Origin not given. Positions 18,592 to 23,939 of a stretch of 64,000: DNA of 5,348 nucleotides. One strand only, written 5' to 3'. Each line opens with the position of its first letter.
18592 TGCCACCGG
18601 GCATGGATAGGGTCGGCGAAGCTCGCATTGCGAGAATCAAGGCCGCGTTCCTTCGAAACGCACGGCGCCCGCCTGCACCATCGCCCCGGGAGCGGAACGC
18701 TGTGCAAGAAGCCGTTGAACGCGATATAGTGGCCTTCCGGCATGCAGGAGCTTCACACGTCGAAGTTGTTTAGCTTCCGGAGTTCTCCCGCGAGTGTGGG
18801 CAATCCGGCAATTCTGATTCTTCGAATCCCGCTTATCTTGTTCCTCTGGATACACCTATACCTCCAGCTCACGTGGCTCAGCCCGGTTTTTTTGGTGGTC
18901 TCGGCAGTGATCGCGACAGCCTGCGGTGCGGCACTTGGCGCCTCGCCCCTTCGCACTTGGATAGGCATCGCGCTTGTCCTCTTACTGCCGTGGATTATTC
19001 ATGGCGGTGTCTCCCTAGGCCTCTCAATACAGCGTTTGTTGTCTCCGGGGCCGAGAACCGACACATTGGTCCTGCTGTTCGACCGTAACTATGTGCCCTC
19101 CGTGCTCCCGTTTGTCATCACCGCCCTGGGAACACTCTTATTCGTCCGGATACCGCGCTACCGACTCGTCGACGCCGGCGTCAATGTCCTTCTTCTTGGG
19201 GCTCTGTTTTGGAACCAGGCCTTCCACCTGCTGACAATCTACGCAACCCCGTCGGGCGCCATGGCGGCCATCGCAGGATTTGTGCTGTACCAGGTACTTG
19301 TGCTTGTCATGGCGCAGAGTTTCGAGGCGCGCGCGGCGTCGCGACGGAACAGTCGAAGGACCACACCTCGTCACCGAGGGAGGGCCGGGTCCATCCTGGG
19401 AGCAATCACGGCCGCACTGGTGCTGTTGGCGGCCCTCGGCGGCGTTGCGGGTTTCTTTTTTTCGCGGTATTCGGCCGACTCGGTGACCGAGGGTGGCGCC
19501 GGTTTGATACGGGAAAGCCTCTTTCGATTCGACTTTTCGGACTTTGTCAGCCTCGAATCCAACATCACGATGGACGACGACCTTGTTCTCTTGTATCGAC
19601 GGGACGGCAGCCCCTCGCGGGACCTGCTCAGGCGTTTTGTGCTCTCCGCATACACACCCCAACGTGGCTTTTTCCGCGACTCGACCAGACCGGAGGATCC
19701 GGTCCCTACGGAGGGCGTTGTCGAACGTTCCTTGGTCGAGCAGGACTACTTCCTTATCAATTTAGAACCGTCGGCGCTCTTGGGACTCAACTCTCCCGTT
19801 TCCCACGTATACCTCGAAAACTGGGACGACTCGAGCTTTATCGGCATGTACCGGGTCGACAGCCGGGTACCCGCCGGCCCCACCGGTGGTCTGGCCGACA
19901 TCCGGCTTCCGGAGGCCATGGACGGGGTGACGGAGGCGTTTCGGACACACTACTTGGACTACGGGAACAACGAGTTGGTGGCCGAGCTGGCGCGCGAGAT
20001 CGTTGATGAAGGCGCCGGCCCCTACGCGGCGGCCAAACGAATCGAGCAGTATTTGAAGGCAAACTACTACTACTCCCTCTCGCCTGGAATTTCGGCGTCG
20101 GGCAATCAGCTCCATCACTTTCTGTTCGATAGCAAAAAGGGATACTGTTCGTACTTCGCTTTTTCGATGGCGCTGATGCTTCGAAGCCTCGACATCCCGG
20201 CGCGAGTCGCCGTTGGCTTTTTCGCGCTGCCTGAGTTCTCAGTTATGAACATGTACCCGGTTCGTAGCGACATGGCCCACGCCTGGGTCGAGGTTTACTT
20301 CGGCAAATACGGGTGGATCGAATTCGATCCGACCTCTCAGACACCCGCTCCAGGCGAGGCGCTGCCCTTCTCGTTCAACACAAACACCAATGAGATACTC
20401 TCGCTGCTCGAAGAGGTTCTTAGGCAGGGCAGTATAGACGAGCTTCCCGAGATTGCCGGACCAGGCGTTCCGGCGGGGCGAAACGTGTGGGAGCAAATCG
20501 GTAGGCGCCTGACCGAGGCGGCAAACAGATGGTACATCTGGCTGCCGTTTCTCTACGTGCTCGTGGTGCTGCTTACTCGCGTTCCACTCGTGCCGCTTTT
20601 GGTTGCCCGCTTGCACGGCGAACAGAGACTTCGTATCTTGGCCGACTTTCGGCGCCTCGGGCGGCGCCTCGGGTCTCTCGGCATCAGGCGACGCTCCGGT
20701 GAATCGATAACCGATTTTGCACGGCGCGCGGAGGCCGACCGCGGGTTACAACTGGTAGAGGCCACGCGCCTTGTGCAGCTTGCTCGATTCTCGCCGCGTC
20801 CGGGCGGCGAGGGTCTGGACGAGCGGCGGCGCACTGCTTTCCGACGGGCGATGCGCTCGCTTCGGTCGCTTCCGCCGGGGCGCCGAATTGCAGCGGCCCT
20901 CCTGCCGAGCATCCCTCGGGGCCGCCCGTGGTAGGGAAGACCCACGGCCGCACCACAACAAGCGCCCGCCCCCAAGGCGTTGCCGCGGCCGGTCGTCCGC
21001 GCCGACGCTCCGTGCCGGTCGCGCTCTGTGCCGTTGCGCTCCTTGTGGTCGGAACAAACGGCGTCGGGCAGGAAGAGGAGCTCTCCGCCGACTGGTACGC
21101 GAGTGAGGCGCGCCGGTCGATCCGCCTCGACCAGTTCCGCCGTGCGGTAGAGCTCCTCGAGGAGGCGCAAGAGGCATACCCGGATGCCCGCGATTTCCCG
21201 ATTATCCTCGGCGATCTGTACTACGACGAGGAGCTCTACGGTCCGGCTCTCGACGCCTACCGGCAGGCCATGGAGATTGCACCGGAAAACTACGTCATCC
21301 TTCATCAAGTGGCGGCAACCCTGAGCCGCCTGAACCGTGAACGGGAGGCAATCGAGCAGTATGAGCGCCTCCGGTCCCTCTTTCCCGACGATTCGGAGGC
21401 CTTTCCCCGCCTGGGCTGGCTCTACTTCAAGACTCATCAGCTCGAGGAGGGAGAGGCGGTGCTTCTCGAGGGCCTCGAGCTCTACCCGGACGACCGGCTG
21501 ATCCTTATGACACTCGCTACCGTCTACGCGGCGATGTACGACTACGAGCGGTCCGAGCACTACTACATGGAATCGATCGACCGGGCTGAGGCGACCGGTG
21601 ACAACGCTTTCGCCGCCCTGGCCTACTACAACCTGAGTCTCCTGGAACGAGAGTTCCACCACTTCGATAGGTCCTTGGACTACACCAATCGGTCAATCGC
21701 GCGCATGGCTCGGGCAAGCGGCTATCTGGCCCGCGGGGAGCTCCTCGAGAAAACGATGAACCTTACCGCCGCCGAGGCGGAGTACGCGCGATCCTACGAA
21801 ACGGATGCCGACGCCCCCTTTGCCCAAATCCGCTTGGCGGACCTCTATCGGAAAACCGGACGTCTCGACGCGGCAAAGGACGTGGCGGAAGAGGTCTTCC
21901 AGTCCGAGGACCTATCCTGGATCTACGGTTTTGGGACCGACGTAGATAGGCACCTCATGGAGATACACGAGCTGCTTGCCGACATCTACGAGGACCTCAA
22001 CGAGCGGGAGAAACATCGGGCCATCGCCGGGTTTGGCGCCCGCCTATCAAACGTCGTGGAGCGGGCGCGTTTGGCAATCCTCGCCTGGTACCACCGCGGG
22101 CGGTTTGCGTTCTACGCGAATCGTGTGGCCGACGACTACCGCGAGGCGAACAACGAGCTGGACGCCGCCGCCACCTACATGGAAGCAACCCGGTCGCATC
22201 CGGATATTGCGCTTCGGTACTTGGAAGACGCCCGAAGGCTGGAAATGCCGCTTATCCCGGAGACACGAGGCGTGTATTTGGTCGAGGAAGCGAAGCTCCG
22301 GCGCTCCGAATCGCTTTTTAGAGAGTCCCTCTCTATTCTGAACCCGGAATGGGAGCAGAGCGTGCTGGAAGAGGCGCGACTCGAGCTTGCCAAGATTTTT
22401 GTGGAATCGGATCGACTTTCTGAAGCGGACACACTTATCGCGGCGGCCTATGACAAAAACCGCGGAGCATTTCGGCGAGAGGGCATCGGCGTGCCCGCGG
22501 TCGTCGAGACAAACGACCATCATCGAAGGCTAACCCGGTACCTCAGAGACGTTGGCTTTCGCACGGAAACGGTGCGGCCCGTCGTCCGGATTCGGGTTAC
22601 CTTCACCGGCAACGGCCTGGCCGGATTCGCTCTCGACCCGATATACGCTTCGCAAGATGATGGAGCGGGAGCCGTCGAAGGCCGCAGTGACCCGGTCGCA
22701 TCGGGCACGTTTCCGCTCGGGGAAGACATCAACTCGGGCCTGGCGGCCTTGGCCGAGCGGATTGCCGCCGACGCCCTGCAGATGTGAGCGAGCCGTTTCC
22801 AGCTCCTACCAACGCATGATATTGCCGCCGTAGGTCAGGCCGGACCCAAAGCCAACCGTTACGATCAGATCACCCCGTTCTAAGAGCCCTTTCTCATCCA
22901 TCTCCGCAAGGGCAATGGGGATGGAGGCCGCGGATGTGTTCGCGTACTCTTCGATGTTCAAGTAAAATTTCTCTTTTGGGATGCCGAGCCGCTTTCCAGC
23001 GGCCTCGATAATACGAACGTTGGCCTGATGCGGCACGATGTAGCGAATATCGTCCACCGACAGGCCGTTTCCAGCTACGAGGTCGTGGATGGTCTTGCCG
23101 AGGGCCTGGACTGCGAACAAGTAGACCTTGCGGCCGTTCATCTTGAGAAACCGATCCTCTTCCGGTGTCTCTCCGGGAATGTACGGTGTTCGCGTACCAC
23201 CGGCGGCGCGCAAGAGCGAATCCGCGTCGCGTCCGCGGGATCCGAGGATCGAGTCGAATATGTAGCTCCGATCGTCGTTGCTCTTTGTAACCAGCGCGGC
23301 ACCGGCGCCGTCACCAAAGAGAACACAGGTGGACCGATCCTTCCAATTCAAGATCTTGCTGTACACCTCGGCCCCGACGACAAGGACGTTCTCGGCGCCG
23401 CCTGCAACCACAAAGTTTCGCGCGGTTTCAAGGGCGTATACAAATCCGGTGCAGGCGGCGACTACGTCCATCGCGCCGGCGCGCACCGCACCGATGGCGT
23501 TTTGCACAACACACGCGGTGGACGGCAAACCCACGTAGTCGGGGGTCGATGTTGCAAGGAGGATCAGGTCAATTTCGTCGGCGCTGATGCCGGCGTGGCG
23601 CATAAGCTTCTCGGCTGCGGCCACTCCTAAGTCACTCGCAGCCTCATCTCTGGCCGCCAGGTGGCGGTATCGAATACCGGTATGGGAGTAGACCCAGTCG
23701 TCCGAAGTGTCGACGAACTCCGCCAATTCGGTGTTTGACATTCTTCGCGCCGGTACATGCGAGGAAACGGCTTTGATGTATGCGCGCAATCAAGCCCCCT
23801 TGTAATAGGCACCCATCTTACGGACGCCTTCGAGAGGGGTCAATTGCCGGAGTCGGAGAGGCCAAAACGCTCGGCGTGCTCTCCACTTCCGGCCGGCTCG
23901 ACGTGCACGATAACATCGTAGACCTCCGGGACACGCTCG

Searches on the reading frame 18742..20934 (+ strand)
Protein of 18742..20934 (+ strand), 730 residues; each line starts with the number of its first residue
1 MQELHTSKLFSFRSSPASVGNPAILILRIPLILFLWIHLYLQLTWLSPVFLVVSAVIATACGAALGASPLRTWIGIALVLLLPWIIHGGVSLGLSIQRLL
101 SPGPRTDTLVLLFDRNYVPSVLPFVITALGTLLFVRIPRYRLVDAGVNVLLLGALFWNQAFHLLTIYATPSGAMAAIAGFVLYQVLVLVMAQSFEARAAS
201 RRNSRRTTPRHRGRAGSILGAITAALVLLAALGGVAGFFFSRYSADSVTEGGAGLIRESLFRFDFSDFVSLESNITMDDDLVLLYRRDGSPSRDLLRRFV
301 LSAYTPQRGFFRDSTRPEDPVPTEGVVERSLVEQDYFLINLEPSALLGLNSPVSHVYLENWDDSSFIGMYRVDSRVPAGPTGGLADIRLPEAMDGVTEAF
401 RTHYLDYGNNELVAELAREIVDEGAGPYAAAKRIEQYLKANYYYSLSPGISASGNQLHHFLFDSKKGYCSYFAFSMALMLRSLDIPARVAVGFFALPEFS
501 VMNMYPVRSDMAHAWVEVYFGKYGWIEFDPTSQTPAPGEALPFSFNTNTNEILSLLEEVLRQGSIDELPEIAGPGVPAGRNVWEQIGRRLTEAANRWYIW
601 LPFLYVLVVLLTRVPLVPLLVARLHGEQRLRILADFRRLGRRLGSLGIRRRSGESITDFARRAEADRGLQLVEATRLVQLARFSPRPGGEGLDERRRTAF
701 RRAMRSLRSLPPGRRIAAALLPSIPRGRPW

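Call 83: search_protein_families(library=pfam, proteins=[window:18742-20934:+], max_evalue=0.00001)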
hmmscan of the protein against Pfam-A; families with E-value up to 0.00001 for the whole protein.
window:18742-20934:+ (730 aa): 1 family
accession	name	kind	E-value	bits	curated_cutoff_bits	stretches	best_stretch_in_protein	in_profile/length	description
PF01841.26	Transglut_core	-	5.3e-27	94.7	23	1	415-530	2-108/108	Transglutaminase-like superfamily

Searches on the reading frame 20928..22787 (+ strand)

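Call 83: search_protein_families(library=pfam, proteins=[window:20928-22787:+], max_evalue=0.00001)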
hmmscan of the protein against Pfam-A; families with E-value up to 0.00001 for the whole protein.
window:20928-22787:+ (619 aa): 8 families
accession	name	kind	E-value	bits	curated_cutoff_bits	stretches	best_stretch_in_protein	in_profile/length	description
PF14559.12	TPR_19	-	3.3e-13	50.2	25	0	140-195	9-64/68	Tetratricopeptide repeat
PF13181.12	TPR_8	-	8.3e-13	47.8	25.7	0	301-323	5-27/34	Tetratricopeptide repeat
PF13428.12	TPR_14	-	1e-12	47.8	23.5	0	125-163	4-42/44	Tetratricopeptide repeat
PF07719.23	TPR_2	-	7.2e-12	44.9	27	0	94-121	7-34/34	Tetratricopeptide repeat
PF13424.12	TPR_12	-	1.8e-09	38.1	30.1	1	192-259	5-74/77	Tetratricopeptide repeat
PF13431.12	TPR_17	-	6.5e-08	32.7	24.4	0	110-143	1-34/34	Tetratricopeptide repeat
PF00515.34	TPR_1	-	1.1e-06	28.6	27.8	0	94-121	7-34/34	Tetratricopeptide repeat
PF13432.12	TPR_16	-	1.2e-06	29.2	32.7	0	61-121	4-64/65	Tetratricopeptide repeat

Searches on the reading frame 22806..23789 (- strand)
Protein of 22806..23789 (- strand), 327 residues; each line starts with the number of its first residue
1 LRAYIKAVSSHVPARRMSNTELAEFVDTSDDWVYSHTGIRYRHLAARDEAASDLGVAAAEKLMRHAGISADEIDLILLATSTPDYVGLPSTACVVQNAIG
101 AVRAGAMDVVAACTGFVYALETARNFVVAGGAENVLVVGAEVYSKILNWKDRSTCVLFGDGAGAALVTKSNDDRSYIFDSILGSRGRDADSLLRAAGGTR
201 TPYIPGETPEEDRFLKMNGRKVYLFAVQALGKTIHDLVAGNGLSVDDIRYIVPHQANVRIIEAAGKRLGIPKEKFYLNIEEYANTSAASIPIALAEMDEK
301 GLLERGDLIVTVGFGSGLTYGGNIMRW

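Call 83: search_protein_families(library=pfam, proteins=[window:22806-23789:-], max_evalue=0.00001)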
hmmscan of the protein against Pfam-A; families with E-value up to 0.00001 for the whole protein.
window:22806-23789:- (327 aa): 2 families
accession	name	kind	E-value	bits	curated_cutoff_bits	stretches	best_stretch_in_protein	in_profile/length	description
PF08541.16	ACP_syn_III_C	-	3.1e-34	117.4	26.6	1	241-327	4-90/90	3-Oxoacyl-[acyl-carrier-protein (ACP)] synthase III C terminal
PF08545.16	ACP_syn_III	-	3.7e-30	104.1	24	1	107-186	1-80/80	3-Oxoacyl-[acyl-carrier-protein (ACP)] synthase III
